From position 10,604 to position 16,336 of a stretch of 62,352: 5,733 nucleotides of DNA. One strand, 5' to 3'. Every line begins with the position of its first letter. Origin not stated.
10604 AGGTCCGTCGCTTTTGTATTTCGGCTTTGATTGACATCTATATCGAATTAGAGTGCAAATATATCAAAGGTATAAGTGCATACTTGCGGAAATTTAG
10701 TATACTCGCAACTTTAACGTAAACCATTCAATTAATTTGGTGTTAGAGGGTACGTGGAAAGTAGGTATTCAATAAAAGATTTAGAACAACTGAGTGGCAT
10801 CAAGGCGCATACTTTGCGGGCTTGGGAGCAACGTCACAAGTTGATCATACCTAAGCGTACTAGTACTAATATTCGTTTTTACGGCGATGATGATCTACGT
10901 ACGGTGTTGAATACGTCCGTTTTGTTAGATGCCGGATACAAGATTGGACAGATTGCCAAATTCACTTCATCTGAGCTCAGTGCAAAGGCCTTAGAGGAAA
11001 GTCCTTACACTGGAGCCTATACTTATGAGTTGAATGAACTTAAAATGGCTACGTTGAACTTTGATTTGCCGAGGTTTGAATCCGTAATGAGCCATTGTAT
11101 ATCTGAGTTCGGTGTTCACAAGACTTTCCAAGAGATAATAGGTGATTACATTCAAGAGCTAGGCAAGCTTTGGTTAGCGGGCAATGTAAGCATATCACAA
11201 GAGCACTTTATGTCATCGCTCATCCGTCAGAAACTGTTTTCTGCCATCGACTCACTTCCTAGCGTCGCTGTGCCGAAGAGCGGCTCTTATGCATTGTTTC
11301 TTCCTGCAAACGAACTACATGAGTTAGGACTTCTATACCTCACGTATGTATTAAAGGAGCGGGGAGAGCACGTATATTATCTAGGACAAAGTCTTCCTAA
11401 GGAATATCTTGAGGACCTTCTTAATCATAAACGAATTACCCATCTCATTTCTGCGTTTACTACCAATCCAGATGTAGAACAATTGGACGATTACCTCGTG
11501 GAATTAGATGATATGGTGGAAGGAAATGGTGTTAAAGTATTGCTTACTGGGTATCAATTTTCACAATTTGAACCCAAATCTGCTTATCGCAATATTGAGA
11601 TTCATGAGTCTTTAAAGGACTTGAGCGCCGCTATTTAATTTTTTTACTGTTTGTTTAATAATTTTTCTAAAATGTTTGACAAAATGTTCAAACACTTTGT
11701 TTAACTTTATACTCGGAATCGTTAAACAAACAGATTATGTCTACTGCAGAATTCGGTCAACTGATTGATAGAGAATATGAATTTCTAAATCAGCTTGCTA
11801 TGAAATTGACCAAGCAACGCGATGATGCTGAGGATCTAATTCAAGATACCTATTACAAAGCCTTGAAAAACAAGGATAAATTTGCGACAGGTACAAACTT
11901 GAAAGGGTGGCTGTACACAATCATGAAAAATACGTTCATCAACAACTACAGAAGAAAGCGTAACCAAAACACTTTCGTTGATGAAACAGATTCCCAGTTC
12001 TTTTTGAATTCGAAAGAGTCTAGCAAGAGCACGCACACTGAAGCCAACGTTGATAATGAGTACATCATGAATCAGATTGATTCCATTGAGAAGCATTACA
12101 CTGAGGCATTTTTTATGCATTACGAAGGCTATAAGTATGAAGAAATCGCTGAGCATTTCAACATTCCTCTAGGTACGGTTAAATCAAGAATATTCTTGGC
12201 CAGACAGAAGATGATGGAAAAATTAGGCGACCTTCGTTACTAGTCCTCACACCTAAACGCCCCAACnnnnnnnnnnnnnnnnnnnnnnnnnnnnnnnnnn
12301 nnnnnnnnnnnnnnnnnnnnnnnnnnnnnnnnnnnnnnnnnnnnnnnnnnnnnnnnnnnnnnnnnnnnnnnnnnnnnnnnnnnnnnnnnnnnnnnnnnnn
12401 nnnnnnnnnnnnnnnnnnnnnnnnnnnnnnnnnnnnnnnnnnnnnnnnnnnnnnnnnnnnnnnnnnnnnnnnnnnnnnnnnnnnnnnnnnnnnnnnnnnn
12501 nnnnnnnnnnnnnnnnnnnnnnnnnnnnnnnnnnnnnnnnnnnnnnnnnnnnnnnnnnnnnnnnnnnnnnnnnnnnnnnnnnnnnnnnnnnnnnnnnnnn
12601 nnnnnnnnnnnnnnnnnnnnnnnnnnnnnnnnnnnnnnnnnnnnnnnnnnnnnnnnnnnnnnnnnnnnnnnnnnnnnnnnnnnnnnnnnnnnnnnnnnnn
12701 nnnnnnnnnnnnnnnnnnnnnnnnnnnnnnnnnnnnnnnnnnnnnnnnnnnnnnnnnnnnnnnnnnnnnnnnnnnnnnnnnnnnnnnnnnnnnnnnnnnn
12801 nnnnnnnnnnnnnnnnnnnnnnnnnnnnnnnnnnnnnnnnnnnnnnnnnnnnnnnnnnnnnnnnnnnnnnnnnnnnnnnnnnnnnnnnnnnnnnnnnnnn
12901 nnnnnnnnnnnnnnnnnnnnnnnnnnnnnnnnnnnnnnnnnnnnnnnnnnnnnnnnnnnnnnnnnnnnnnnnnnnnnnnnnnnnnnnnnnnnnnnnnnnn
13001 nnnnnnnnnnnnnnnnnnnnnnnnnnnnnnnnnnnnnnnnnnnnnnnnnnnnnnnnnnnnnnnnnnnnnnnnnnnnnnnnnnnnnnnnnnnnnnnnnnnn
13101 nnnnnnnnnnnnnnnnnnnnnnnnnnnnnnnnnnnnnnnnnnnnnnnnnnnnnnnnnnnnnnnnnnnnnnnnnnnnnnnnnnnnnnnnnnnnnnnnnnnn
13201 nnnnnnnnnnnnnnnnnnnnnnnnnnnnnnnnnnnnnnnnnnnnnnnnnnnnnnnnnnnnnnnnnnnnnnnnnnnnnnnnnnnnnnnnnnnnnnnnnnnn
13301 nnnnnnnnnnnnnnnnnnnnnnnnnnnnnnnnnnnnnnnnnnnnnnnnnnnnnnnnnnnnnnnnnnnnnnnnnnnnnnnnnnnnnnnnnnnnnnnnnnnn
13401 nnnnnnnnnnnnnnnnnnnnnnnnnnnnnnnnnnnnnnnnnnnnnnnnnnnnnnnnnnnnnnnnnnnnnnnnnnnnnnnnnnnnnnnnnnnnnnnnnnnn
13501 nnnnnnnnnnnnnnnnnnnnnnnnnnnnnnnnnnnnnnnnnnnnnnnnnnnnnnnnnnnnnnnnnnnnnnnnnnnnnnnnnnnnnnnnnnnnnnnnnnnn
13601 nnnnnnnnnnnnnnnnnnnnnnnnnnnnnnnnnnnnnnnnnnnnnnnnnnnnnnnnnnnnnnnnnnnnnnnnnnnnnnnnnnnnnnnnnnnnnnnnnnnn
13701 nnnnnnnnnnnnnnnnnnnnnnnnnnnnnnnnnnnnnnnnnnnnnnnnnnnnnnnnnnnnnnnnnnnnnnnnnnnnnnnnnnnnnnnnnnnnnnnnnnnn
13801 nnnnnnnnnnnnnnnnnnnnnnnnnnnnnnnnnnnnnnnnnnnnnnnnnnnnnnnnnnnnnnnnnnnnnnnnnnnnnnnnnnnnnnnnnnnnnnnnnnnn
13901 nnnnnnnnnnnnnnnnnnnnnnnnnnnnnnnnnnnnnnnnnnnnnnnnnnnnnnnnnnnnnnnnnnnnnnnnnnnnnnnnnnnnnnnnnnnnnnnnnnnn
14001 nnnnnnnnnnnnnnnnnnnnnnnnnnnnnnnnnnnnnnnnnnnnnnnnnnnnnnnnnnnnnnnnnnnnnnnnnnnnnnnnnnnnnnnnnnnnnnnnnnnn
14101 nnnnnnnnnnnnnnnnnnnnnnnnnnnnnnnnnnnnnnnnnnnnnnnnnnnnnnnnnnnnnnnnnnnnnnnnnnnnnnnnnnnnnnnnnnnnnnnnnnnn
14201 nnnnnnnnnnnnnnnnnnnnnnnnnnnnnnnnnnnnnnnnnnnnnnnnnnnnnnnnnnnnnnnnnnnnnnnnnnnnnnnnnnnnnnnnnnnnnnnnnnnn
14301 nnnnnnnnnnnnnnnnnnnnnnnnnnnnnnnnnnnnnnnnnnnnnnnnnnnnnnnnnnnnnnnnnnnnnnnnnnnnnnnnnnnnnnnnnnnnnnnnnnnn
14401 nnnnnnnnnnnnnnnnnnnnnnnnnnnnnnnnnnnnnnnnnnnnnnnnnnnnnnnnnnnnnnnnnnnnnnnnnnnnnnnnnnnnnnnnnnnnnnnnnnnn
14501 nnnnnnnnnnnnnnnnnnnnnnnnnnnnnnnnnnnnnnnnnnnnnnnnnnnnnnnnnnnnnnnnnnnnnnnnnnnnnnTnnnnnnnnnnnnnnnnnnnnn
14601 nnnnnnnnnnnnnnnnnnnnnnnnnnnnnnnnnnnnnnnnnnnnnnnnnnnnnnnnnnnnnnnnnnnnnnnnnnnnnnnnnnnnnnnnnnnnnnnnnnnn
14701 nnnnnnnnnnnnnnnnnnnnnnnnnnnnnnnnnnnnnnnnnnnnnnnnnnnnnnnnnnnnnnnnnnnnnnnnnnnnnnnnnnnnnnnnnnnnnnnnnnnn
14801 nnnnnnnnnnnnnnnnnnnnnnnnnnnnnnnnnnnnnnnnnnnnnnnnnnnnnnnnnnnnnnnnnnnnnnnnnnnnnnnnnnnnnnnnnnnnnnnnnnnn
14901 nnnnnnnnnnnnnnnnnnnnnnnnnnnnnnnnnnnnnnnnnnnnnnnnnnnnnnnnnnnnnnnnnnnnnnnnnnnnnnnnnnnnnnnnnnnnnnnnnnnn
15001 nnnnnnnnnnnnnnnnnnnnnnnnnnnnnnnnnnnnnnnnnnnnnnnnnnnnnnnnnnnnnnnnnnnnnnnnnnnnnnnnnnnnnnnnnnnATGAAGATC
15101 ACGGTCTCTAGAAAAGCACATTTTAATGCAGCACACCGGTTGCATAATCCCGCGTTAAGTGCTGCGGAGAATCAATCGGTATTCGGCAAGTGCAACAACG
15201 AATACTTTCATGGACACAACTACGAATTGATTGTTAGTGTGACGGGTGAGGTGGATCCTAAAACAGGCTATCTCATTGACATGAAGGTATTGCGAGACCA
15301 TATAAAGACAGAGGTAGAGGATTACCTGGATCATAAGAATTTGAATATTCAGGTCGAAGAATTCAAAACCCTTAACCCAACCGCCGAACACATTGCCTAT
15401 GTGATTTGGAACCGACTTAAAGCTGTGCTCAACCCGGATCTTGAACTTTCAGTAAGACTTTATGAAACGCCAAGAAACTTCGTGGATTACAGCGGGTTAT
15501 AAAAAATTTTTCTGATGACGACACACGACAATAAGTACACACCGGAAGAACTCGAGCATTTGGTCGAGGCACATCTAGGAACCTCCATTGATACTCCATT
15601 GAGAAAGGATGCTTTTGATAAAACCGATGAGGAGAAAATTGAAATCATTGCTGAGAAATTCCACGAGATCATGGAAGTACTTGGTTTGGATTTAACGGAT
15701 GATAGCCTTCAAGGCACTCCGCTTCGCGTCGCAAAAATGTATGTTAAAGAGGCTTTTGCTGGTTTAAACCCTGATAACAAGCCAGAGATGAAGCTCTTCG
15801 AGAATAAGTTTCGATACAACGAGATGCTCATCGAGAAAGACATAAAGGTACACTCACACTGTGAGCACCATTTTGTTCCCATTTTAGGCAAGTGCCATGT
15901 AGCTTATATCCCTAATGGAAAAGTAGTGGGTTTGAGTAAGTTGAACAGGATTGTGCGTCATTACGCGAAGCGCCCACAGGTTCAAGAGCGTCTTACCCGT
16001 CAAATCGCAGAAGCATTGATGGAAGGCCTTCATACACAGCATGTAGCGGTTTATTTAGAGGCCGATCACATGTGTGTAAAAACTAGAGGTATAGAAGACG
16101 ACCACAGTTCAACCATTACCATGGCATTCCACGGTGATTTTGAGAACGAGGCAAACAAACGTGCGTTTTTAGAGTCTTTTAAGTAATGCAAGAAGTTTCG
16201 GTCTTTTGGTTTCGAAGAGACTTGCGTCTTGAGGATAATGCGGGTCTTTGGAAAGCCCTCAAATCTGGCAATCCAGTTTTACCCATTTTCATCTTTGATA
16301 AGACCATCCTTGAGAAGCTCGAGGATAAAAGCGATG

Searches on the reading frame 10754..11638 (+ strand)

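Call 77: search_protein_families(library=pfam, proteins=[window:10754-11638:+], max_evalue=0.0001)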
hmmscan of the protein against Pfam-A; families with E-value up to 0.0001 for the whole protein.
window:10754-11638:+ (294 aa): 3 families
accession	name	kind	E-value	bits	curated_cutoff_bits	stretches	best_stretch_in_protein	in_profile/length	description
PF13411.12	MerR_1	-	5.3e-15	55.7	21.6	1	5-72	1-67/69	MerR HTH family regulatory protein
PF00376.29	MerR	-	1.2e-08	35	28.2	1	6-43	1-38/38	MerR family regulatory protein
PF02607.22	B12-binding_2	-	9.6e-06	26.1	23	1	93-161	2-70/74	B12 binding domain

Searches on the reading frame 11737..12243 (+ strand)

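Call 77: search_protein_families(library=pfam, proteins=[window:11737-12243:+], max_evalue=0.0001)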
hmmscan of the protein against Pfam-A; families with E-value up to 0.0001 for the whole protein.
window:11737-12243:+ (168 aa): 5 families
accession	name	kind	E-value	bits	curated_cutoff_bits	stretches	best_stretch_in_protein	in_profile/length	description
PF04542.20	Sigma70_r2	-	1e-14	54.5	24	1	9-75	1-69/71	Sigma-70 region 2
PF08281.18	Sigma70_r4_2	-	5.1e-13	48.9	25.7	1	109-159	3-54/54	Sigma-70, region 4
PF07638.17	Sigma70_ECF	-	9.3e-08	32.6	21.1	1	19-163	32-183/185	ECF sigma factor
PF04545.22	Sigma70_r4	-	6.9e-07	29.1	24.1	1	126-159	17-48/50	Sigma-70, region 4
PF22029.2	PhyR_sigma2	-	2.2e-05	24.8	27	1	22-63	13-54/55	Sigma2 domain of PhyR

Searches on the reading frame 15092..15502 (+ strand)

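Call 77: search_protein_families(library=pfam, proteins=[window:15092-15502:+], max_evalue=0.0001)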
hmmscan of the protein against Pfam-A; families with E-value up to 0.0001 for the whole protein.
window:15092-15502:+ (136 aa): 1 family
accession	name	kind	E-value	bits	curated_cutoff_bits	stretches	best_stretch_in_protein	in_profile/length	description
PF01242.24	PTPS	-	5.1e-35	120.5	22.4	1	5-134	2-119/121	6-pyruvoyl tetrahydropterin synthase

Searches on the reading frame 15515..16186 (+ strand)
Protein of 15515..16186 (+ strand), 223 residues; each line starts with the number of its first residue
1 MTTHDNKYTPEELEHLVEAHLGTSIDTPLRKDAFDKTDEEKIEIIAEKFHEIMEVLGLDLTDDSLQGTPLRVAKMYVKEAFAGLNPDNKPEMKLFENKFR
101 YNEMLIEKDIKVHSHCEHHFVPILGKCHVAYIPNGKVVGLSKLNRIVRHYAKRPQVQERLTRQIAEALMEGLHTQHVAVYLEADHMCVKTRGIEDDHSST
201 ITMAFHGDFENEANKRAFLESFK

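Call 77: search_protein_families(library=pfam, proteins=[window:15515-16186:+], max_evalue=0.0001)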
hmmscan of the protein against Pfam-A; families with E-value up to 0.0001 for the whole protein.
window:15515-16186:+ (223 aa): 1 family
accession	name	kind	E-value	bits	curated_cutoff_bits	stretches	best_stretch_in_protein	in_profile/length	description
PF01227.27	GTP_cyclohydroI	-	8.6e-65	218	27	1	45-219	1-175/179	GTP cyclohydrolase I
